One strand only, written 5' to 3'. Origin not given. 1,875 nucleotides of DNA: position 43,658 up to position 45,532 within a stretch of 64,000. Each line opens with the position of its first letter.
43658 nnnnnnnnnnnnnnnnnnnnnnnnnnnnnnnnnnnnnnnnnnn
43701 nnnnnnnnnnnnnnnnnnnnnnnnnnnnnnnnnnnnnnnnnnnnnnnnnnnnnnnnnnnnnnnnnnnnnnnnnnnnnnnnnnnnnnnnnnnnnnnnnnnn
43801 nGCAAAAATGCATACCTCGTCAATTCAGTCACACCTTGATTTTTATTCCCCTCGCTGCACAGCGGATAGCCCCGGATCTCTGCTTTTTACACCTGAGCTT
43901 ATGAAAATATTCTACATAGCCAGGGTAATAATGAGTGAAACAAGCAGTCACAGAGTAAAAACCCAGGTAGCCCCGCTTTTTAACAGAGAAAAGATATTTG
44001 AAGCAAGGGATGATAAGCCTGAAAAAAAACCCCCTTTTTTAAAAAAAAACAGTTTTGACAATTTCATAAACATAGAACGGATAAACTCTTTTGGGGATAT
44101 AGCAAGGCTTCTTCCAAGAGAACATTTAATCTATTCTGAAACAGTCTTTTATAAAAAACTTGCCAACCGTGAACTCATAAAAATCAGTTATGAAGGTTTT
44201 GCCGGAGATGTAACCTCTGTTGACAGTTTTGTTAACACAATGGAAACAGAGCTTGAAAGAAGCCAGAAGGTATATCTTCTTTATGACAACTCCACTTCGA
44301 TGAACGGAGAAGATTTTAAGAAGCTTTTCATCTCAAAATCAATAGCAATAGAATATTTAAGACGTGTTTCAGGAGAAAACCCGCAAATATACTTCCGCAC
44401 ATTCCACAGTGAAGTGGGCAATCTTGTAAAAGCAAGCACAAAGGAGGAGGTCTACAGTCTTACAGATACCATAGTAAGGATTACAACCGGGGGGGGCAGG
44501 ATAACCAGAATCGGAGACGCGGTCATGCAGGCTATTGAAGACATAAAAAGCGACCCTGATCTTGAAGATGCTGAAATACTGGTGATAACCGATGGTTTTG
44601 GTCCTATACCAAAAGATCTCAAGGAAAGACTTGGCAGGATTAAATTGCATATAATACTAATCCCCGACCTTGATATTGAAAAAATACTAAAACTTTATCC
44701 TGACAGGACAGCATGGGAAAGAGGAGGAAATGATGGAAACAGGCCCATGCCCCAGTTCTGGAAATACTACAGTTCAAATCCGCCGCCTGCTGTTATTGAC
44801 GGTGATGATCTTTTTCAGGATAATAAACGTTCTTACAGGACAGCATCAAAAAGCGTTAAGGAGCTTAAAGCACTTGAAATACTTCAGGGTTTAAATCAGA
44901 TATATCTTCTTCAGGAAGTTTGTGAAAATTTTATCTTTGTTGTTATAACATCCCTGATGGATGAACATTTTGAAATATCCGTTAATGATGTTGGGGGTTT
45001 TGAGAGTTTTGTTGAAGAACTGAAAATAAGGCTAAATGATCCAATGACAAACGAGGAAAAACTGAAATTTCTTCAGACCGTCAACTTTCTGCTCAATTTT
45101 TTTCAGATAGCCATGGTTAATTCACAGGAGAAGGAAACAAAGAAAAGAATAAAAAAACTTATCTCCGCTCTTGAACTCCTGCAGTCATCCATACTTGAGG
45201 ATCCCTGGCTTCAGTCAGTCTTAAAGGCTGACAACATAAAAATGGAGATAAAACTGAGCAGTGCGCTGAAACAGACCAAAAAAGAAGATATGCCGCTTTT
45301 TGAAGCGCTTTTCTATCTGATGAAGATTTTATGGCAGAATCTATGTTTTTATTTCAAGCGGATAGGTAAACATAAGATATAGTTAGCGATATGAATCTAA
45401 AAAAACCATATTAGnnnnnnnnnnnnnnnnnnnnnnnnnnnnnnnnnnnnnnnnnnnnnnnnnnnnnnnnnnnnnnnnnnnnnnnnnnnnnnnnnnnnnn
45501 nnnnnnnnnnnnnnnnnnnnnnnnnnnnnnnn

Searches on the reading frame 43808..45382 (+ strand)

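Call 8: search_protein_families(library=pfam, proteins=[window:43808-45382:+], max_evalue=0.001)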
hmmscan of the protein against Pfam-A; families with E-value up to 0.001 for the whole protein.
window:43808-45382:+ (524 aa): 1 family
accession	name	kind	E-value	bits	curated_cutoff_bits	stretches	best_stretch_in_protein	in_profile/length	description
PF13519.12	VWA_2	-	0.00093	20.2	27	0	156-263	2-106/107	von Willebrand factor type A domain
